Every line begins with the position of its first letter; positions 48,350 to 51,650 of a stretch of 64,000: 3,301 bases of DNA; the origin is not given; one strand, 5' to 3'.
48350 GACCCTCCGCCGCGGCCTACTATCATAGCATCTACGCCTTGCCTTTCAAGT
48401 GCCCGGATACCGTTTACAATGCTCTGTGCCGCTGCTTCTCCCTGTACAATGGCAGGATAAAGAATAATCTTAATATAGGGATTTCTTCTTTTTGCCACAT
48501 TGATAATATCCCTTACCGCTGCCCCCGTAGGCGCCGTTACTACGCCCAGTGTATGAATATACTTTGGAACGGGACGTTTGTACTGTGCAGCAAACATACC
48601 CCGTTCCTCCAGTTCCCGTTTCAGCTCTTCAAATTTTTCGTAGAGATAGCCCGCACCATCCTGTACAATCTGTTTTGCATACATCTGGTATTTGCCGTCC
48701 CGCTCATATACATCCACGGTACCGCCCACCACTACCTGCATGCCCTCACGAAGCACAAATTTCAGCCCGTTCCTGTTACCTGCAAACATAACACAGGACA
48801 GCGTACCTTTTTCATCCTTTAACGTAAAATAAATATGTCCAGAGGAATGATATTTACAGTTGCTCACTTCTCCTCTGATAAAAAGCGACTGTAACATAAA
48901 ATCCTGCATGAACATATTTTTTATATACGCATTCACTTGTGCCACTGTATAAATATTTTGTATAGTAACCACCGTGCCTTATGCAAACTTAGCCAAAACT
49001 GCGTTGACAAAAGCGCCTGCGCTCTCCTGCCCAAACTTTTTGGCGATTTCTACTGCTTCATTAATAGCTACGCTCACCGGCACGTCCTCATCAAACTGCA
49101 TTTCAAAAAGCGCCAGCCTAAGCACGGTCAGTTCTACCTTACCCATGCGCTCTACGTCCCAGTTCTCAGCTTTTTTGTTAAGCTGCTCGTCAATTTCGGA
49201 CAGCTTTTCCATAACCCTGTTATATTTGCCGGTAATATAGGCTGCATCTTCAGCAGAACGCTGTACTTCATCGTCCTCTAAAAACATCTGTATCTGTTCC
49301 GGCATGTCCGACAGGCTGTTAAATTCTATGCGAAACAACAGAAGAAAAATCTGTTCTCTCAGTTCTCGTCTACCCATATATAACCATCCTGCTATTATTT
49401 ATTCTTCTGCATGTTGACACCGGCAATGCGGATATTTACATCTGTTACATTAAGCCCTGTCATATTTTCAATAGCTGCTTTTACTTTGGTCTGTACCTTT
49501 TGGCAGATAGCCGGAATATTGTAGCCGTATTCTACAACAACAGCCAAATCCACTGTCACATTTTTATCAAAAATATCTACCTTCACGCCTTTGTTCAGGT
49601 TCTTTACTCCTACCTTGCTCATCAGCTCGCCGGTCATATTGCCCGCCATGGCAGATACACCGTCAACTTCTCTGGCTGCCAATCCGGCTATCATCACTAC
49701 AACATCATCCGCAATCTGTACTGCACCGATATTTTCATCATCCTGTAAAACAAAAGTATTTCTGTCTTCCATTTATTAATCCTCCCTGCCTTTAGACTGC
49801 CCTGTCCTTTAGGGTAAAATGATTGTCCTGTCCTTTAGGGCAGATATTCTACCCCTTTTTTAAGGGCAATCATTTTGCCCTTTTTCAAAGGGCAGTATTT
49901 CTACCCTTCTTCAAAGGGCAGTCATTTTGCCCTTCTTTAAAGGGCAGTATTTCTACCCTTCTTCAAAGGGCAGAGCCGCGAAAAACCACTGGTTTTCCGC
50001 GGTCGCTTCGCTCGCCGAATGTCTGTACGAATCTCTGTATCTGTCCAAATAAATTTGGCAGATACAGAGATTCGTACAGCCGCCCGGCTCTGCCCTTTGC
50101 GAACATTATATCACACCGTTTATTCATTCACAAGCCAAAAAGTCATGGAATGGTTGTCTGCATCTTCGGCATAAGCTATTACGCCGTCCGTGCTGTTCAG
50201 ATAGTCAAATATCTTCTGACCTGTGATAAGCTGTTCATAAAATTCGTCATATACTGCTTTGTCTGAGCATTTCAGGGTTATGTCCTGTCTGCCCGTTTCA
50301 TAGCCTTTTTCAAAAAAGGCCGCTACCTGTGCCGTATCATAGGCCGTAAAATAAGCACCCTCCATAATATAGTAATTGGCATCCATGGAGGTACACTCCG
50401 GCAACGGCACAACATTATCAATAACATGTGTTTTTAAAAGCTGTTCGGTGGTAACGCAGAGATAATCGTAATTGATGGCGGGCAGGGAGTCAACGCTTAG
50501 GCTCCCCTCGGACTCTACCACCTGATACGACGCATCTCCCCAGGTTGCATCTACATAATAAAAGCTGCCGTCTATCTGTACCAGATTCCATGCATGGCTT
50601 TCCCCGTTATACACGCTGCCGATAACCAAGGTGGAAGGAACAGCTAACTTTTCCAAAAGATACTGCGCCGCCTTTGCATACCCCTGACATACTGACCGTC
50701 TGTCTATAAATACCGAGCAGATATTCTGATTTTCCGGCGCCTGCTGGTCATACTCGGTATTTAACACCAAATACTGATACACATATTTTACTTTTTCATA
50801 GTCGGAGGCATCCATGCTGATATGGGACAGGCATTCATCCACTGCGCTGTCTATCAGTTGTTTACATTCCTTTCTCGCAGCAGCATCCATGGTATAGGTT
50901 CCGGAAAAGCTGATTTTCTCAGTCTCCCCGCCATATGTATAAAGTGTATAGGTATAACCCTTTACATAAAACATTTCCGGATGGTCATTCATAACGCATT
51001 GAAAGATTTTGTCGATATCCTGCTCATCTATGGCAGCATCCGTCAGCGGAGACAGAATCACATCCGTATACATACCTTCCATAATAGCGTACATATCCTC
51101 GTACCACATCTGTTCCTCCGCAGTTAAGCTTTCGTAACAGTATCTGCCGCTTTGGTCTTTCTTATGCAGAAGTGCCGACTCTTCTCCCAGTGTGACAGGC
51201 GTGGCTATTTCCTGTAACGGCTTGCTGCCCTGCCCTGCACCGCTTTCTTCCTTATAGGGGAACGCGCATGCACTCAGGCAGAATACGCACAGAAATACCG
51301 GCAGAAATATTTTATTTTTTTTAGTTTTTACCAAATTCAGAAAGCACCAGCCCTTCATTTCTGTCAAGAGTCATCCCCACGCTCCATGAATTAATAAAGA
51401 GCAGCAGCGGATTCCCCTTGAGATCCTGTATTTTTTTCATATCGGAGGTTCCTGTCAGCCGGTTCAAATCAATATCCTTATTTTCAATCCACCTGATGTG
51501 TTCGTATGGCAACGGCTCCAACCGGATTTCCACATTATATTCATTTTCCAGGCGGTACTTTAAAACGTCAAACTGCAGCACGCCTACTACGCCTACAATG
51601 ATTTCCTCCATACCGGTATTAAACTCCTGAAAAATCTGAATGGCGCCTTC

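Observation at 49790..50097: Array of 26-nt hairpin repeats plus a 130-bp nested palindrome upstream of asp23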

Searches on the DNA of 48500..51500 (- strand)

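Call 5: search_rna_families(source=window, start=48500, end=51500, threshold=evalue, max_evalue=10)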
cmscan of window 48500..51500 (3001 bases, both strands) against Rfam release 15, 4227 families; matches with E-value up to 10: 25.
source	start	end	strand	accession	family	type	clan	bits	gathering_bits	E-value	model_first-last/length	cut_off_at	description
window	50013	50089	-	RF03769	mir-3913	Gene; miRNA;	-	30.7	100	0.0023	1-100/100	no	mir-3913 microRNA precursor family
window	50025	50079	+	RF00900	mir-255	Gene; miRNA;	-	29.9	50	0.011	1-59/59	no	mir-255 microRNA precursor family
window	49843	49954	-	RF02320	TtnuHACA13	Gene; snRNA; snoRNA; HACA-box;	-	29.8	100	0.013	1-134/134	no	Tetrahymena snoRNA TtnuHACA13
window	50013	50089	+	RF03769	mir-3913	Gene; miRNA;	-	29.2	100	0.0058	1-100/100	no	mir-3913 microRNA precursor family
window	50018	50084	+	RF00935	mir-876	Gene; miRNA;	-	25.5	88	0.042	1-81/81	no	mir-876 microRNA precursor family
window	49817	49921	-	RF00568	SNORA26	Gene; snRNA; snoRNA; HACA-box;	CL00032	25.4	40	0.12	1-122/122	no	Small nucleolar RNA SNORA26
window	49809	49935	+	RF04156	MIR2670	Gene; miRNA;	-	25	117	0.02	1-200/200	no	MIR2670 microRNA precursor family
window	50020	50082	+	RF04052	mir-466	Gene; miRNA;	-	24.9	85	0.097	1-80/80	no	mir-466 microRNA precursor family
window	49831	49936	-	RF00423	SCARNA4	Gene; snRNA; snoRNA; scaRNA;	CL00019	23.8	60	0.12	1-129/129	no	Small Cajal body specific RNA 4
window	49963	50052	-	RF02612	BSR1350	Gene; sRNA;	-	22.2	216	0.55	1-176/176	no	Brucella sRNA 1350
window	49823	49911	-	RF03915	MIR5286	Gene; miRNA;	-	21.4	93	0.35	1-78/78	no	MIR5286 microRNA precursor family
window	49836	49965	-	RF02857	30_255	Gene; sRNA;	-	21.3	197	3.3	1-213/213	no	Leptospira sRNA 30_255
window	50020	50081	-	RF04067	mir-4520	Gene; miRNA;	-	19.7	90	0.46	1-70/70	no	mir-4520 microRNA precursor family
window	49828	49941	-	RF03166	glycine-GGAnGA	Cis-reg; riboswitch;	CL00125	19.6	110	0.36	1-177/177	no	glycine-GGAnGA riboswitch aptamer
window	49926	49976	-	RF03640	mir-3747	Gene; miRNA;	-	19.4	63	1.9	1-67/67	no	mir-3747 microRNA precursor family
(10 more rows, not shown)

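Call 28: search_dna_similar(query=window:49790-50120:-, collection=plasmids, mode=distant, max_evalue=0.01)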
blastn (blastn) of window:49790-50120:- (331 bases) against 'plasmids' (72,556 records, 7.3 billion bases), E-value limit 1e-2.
No match.

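Call 29: search_dna_similar(query=window:49790-50120:-, collection=phages, mode=distant, max_evalue=0.01)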
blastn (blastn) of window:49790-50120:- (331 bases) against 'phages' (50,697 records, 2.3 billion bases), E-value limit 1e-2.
No match.
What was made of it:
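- Tried and rejected: Distant blastn against plasmids and phages found nothing (calls 28, 29).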
